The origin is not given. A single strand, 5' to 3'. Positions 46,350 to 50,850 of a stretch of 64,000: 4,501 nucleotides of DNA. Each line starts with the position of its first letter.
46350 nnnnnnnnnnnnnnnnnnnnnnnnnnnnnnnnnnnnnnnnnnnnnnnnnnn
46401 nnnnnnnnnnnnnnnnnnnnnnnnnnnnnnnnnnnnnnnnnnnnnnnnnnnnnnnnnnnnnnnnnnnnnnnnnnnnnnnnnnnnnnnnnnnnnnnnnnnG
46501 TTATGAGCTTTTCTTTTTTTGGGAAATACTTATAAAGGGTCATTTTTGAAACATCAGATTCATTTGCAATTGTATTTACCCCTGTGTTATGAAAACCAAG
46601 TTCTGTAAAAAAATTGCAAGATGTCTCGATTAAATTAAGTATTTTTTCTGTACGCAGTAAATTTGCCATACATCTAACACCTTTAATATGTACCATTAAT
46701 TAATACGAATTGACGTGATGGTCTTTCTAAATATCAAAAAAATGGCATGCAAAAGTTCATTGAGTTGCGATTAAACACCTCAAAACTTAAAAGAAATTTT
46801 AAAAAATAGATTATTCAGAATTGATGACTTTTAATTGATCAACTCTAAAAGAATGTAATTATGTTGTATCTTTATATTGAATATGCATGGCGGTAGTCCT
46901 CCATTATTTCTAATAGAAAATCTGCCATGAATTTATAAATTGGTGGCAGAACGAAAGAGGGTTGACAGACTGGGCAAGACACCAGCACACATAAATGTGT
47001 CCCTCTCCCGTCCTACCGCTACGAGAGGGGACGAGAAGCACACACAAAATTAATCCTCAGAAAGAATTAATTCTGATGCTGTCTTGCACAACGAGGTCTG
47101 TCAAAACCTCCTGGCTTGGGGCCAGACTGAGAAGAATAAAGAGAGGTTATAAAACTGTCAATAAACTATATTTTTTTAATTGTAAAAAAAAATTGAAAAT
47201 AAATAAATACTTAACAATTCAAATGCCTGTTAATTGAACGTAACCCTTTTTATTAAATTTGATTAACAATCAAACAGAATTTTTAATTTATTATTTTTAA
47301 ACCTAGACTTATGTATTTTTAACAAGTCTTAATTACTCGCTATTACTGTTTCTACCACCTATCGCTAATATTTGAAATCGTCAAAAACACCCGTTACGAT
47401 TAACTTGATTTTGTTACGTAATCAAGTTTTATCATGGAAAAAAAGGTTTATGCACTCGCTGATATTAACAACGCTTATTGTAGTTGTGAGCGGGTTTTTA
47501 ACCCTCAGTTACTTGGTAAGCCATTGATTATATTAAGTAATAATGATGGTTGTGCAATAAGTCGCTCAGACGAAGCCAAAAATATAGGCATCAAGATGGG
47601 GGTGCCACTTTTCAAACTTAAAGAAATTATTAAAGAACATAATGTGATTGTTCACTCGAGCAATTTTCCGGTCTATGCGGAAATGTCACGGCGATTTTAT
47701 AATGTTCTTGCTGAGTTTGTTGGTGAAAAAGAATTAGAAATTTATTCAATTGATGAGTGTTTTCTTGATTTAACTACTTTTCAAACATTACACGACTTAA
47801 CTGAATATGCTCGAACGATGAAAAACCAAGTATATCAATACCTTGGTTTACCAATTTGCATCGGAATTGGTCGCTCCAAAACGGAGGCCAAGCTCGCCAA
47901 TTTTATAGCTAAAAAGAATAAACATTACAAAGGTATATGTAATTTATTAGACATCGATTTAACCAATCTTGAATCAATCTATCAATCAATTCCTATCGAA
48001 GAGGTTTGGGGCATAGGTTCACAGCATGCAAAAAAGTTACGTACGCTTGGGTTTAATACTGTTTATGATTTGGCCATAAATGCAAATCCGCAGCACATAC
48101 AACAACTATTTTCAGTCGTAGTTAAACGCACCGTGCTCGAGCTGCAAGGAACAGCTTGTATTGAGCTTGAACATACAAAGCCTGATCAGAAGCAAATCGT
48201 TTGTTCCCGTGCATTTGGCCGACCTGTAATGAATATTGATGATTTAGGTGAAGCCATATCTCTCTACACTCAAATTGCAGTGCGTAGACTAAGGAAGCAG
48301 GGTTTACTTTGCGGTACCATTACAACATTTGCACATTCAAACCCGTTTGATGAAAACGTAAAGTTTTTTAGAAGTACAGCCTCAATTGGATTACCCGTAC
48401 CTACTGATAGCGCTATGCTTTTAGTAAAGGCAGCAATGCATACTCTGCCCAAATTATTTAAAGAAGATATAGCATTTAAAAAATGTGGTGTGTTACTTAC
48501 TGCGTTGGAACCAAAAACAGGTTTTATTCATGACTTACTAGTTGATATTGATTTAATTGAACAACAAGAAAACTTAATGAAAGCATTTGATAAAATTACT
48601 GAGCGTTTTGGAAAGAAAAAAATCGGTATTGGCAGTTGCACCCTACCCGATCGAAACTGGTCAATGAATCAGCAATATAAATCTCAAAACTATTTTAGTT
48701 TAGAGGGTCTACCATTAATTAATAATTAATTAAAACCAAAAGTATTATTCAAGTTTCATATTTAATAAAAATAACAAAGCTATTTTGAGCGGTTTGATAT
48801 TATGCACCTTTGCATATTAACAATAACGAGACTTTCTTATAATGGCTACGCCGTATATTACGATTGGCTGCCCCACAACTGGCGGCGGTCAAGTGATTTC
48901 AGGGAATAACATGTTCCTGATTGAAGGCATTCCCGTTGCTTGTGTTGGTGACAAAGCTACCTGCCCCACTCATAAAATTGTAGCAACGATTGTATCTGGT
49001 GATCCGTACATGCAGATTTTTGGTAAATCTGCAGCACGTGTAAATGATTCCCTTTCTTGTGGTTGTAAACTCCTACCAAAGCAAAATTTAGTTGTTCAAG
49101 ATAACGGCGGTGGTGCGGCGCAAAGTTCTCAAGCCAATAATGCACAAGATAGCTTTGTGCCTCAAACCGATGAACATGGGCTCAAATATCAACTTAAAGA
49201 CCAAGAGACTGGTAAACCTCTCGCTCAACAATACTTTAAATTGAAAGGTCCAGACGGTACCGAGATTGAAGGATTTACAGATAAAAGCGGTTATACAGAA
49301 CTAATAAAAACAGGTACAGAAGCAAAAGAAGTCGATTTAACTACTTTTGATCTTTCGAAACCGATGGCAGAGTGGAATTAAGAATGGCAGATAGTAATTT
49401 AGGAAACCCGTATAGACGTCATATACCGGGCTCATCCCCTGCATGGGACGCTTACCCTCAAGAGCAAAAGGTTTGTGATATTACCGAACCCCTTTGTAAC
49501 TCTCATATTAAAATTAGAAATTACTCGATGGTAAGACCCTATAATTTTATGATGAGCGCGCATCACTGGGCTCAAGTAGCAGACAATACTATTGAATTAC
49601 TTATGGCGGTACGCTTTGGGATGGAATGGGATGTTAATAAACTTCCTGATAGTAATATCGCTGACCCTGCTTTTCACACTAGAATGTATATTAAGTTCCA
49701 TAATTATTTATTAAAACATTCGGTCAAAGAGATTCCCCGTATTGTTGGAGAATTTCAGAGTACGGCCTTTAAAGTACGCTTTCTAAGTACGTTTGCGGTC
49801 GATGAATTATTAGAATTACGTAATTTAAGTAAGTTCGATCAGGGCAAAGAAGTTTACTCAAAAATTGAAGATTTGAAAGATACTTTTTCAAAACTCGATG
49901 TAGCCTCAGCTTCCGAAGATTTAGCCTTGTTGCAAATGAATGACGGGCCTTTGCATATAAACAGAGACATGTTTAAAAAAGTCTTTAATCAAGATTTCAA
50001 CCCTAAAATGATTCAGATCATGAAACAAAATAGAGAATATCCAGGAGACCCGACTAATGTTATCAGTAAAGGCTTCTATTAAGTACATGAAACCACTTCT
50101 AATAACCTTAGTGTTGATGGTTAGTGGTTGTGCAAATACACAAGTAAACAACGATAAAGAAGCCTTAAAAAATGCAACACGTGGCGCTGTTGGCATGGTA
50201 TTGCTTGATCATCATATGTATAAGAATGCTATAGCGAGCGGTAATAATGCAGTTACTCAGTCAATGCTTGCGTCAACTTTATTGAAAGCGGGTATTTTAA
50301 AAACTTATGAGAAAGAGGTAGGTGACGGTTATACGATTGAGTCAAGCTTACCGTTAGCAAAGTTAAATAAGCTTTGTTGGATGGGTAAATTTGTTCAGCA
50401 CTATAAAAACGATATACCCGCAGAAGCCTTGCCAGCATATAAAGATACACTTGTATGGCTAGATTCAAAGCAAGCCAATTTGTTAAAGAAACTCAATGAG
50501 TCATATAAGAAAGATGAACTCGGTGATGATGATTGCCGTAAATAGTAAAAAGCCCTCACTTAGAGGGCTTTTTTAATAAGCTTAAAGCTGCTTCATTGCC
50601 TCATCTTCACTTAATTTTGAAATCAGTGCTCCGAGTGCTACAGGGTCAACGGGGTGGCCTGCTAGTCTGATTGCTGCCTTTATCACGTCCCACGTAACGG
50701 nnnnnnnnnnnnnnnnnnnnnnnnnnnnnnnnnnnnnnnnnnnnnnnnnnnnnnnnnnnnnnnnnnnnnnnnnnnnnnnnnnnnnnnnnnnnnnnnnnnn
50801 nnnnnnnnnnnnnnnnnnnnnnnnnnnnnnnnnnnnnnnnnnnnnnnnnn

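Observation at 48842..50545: PAAR protein, unknown 232-aa protein and lipoprotein: a T6SS-style spike-cargo-immunity cassette on a phage-plasmid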

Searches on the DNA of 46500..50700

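Call 96: search_rna_families(source=window, start=46500, end=50700, threshold=evalue, max_evalue=0.01)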
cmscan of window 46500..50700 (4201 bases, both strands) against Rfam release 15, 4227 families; matches with E-value up to 0.01: 1.
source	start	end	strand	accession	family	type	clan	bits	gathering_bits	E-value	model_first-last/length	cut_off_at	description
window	46939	47023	-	RF01695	C4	Gene; antisense;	CL00128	56.4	45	2.1e-09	1-87/87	no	C4 antisense RNA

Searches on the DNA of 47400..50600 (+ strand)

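Call 6: search_dna_similar(query=window:47400-50600:+, collection=plasmids, mode=near, max_rows=25)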
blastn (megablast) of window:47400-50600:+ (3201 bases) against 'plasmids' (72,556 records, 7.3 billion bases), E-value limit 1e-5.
Records with a match: 1; places in all: 1; records where one place covers at least 80% of the query: 0.
Best place of each record, by identity: 80-90% 1.
By first word of the organism name: Acinetobacter 1.
By predicted mobility (MOB-suite, as given by PLSDB): mobilizable 1.
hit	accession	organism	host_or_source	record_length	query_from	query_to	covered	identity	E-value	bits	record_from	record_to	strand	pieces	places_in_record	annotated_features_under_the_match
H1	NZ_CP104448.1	Acinetobacter baumannii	Homo sapiens,sputum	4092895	1444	1728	9%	82.1%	4e-61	244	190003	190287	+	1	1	none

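Call 7: search_dna_similar(query=window:47400-50600:+, collection=phages, mode=near, max_rows=25)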
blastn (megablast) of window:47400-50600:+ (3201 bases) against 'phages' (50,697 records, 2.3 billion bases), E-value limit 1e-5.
Records with a match: 2; places in all: 2; records where one place covers at least 80% of the query: 0.
Best place of each record, by identity: 80-90% 2.
By first word of the organism name: Acinetobacter 2.
By host as written in the record: - 2.
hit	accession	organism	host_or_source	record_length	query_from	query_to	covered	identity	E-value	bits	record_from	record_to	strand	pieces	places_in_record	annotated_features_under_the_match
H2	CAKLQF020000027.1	Acinetobacter phage MD-2021a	not known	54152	1444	1728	9%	82.1%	1e-61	244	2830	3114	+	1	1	Pyocin large subunit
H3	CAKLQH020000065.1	Acinetobacter phage MD-2021a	not known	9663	1444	1728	9%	82.1%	1e-61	244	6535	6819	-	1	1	Pyocin large subunit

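Call 8: get_annotated_region(hit=H2, flank=6000)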
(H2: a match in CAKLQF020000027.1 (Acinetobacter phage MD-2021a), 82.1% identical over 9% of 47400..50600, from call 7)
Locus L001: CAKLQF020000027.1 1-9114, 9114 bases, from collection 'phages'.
description: Acinetobacter phage MD-2021a strain 5899STDY8049186 genome assembly, contig: ERS3583562SCcontig000027, whole genome shotgun sequence.
organism: Acinetobacter phage MD-2021a (NCBI taxid 2899278)
taxonomy: Viruses; Duplodnaviria; Heunggongvirae; Uroviricota; Caudoviricetes
host: -; source: not known; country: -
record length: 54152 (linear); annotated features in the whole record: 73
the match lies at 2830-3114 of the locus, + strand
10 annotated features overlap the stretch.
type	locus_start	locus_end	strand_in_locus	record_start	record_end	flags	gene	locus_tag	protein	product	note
CDS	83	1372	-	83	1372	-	-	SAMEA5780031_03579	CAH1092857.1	DNA methylase M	-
CDS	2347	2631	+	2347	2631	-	-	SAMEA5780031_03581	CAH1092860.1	Uncharacterised protein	-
CDS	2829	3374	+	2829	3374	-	-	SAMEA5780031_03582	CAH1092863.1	Pyocin large subunit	-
CDS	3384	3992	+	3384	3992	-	-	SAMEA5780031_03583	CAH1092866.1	Uncharacterised protein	-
CDS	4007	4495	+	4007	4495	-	-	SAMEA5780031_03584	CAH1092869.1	Uncharacterised protein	-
CDS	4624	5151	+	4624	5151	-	-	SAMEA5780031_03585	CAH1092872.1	Uncharacterised protein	-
CDS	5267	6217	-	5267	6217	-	-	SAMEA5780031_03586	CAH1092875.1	Uncharacterised protein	-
CDS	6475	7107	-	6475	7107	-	-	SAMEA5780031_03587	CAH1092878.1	Uncharacterised protein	-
CDS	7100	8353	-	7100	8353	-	-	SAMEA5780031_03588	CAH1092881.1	Uncharacterised protein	-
CDS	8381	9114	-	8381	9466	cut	ndpA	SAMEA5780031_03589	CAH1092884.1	nucleoid-associated protein NdpA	-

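Call 9: get_annotated_region(hit=H1, flank=6000)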
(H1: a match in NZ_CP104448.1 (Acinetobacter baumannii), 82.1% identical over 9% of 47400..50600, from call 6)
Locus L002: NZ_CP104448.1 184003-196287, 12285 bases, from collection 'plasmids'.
description: Acinetobacter baumannii strain 2021CK-01407 plasmid unnamed1, complete sequence
organism: Acinetobacter baumannii (NCBI taxid 470)
taxonomy: Bacteria; Pseudomonadota; Gammaproteobacteria; Moraxellales; Moraxellaceae; Acinetobacter; Acinetobacter baumannii
host: -; source: Homo sapiens,sputum; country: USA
typing (MOB-suite, as given by PLSDB): mobilizable; replicon rep_cluster_1527; relaxase MOBP,MOBP
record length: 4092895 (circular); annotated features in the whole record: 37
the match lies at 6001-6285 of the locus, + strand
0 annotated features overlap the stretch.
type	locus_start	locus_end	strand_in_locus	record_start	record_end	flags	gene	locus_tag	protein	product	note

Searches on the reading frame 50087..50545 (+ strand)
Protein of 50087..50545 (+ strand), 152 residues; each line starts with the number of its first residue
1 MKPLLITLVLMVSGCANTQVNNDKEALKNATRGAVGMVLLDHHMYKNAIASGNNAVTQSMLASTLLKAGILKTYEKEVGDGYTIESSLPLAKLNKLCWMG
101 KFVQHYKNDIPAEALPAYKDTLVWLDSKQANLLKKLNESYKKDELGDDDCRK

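Call 3: search_protein_families(library=pfam, proteins=[window:50087-50545:+], max_evalue=1)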
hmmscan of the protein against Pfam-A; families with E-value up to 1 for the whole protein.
window:50087-50545:+ (152 aa): 0 families

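Call 4: search_protein_families(library=ncbifam, proteins=[window:50087-50545:+], max_evalue=1)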
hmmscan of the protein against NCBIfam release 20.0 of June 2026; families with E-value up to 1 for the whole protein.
window:50087-50545:+ (152 aa): 2 families
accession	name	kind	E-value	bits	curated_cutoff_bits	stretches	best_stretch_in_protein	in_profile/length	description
NF008225.0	PRK10993.1-5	equivalog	0.011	14.9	654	1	23-119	2-88/311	omptin family outer membrane protease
NF041428.1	TrsH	subfamily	0.071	13.2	150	1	2-32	2-33/149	TrsH/TraH family protein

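Call 5: search_protein_families(library=phrogs, proteins=[window:50087-50545:+], max_evalue=1)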
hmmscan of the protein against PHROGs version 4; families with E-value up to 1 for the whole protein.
window:50087-50545:+ (152 aa): 2 families
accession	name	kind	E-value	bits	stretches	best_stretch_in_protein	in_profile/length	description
phrog_25955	-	unknown function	0.04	14.5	1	81-150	95-163/167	-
phrog_1754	-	unknown function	0.1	13.7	1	1-38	2-43/148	-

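Call 66: search_protein_families(library=padloc, proteins=[window:50087-50545:+], max_evalue=0.01)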
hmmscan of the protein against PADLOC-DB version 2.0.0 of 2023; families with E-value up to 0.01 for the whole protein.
window:50087-50545:+ (152 aa): 0 families

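Call 76: find_homologous_proteins(query=A2, max_evalue=0.001)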
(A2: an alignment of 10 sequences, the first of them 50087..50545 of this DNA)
Query A2 (10 sequences) (152 aa, profile of the alignment): 33 proteins with E <= 0.001 among 3329 candidates.
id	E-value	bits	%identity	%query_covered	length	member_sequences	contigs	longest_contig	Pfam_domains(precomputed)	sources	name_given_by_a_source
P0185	1.1e-57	212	59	100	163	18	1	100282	-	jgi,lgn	-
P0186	3.4e-56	208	54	100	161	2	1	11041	-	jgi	jgi:hypothetical protein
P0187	1.7e-54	202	94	100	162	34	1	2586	-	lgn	-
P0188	2.1e-53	198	57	95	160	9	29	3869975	-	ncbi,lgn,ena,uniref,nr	ncbi:hypothetical protein [Acinetobacter nosocomialis]|uniref:hypothetical protein n=2 Tax=Acinetoba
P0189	5.3e-53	197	87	100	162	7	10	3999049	-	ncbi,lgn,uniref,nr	ncbi:hypothetical protein [Acinetobacter seifertii]|uniref:Uncharacterized protein n=1 Tax=Acinetoba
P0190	3.8e-47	178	52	93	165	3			-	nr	nr:hypothetical protein [Acinetobacter dispersus]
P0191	3.0e-45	172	53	95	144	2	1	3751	-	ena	-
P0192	5.5e-35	139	27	14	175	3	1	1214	-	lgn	-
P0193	9.0e-35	138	27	45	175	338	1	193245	-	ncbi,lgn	ncbi:hypothetical protein ACFH26_002288 [Acinetobacter baumannii]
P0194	1.4e-34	137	38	14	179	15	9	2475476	-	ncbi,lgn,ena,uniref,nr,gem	ncbi:hypothetical protein [Acinetobacter courvalinii]|uniref:hypothetical protein n=1 Tax=Acinetobac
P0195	2.5e-33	133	28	45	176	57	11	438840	-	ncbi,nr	ncbi:hypothetical protein OFM99_01010 [Acinetobacter baumannii]|nr:hypothetical protein [Acinetobact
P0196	3.5e-32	130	38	14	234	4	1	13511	-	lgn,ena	-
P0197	1.7e-31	127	27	44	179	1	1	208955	-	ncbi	-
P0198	7.5e-31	125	33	14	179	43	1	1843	-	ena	-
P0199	5.0e-30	123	33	14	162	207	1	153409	-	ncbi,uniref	ncbi:hypothetical protein [Acinetobacter sp. 161(2023)]|uniref:hypothetical protein n=1 Tax=Acinetob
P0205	3.2e-24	104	24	37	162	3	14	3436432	-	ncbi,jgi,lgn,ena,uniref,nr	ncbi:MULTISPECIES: hypothetical protein [Acinetobacter]|uniref:Lipoprotein n=1 Tax=Acinetobacter hae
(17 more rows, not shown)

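Call 77: find_encoding_contigs(protein=P0205, flank=5000, max_places=3)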
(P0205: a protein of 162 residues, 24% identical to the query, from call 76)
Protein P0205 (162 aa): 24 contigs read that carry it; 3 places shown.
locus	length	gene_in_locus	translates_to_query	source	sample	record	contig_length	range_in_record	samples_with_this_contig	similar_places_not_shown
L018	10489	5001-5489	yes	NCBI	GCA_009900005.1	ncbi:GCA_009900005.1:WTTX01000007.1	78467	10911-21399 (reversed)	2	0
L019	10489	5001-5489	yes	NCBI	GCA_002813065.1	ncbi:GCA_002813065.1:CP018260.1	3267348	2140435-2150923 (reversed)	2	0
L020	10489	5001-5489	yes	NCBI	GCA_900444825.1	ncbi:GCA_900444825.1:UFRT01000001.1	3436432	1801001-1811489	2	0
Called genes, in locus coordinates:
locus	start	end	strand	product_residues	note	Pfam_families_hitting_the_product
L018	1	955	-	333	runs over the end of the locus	PF01547:SBP_bac_1, PF13531:SBP_bac_11, PF13343:SBP_bac_6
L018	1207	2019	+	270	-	PF01063:Aminotran_4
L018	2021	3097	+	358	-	PF02618:YceG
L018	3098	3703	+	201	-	PF02223:Thymidylate_kin, PF13401:AAA_22 (weak), PF13521:AAA_28 (weak)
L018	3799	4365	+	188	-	PF05488:PAAR_motif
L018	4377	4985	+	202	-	-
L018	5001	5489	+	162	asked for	-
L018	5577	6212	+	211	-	-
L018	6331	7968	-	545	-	PF00890:FAD_binding_2, PF07992:Pyr_redox_2 (faint), PF02910:Succ_DH_flav_C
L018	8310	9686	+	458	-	PF00089:Trypsin, PF10459:Peptidase_S46 (faint), PF13365:Trypsin_2, PF00595:PDZ, PF13180:PDZ_2, PF17820:PDZ_6, PF00595:PDZ (weak), PF13180:PDZ_2, +1 more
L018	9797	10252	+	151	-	PF01643:Acyl-ACP_TE, PF20791:Acyl-ACP_TE_C (weak), PF13279:4HBT_2, PF03061:4HBT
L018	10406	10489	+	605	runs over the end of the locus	PF00009:GTP_EFTU, PF03144:GTP_EFTU_D2, PF00679:EFG_C, PF06421:LepA_C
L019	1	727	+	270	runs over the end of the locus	PF01063:Aminotran_4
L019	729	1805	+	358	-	PF02618:YceG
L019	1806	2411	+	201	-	PF02223:Thymidylate_kin, PF13401:AAA_22 (weak), PF13521:AAA_28 (weak)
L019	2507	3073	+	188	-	PF05488:PAAR_motif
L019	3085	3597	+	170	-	-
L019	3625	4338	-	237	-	PF13276:HTH_21, PF24764:rva_4, PF00665:rve, PF13683:rve_3, PF13333:rve_2 (weak)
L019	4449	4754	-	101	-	PF01527:HTH_Tnp_1 (faint)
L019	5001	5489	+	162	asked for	-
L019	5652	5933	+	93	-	-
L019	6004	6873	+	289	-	PF13737:DDE_Tnp_1_5, PF01609:DDE_Tnp_1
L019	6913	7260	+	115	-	-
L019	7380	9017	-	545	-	PF00890:FAD_binding_2, PF07992:Pyr_redox_2 (faint), PF02910:Succ_DH_flav_C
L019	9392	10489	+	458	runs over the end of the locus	PF00089:Trypsin, PF10459:Peptidase_S46 (faint), PF13365:Trypsin_2, PF00595:PDZ, PF13180:PDZ_2, PF17820:PDZ_6, PF00595:PDZ (weak), PF13180:PDZ_2, +1 more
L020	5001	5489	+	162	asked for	-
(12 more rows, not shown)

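Call 78: find_encoding_contigs(protein=P0195, flank=5000, max_places=3)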
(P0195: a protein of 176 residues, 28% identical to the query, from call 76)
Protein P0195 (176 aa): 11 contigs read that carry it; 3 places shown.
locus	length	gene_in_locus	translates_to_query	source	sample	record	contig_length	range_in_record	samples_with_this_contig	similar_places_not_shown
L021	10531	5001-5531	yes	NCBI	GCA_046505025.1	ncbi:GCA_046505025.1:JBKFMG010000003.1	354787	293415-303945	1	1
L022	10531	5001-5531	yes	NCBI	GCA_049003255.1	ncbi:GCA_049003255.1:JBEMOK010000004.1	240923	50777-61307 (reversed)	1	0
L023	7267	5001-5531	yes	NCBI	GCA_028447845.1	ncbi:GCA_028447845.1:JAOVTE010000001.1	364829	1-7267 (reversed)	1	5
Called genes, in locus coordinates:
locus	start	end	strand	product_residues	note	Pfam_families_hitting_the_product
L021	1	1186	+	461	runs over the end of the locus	PF00083:Sugar_tr, PF06779:MFS_4 (weak), PF07690:MFS_1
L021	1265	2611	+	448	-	PF03573:OprD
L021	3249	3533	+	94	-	-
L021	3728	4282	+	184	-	PF05488:PAAR_motif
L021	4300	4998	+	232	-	-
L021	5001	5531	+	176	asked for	-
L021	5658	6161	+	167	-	-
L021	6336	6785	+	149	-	-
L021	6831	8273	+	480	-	PF00702:Hydrolase, PF13419:HAD_2, PF00156:Pribosyltran, PF01396:Zn_ribbon_Top1 (weak)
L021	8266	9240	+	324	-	PF02481:DNA_processg_A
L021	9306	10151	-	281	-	PF06114:Peptidase_M78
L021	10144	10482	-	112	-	PF13560:HTH_31, PF12844:HTH_19, PF01381:HTH_3, PF13443:HTH_26 (weak)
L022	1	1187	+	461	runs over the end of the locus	PF00083:Sugar_tr, PF06779:MFS_4, PF07690:MFS_1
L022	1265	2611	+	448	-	PF03573:OprD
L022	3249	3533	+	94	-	-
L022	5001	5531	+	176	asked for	-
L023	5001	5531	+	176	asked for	-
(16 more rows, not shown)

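Call 93: search_protein_families(library=pfam, proteins=[L021:4300-4998:+], max_evalue=0.01)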
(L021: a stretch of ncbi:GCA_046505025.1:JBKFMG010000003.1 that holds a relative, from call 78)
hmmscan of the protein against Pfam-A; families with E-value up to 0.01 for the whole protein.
L021:4300-4998:+ (232 aa): 0 families
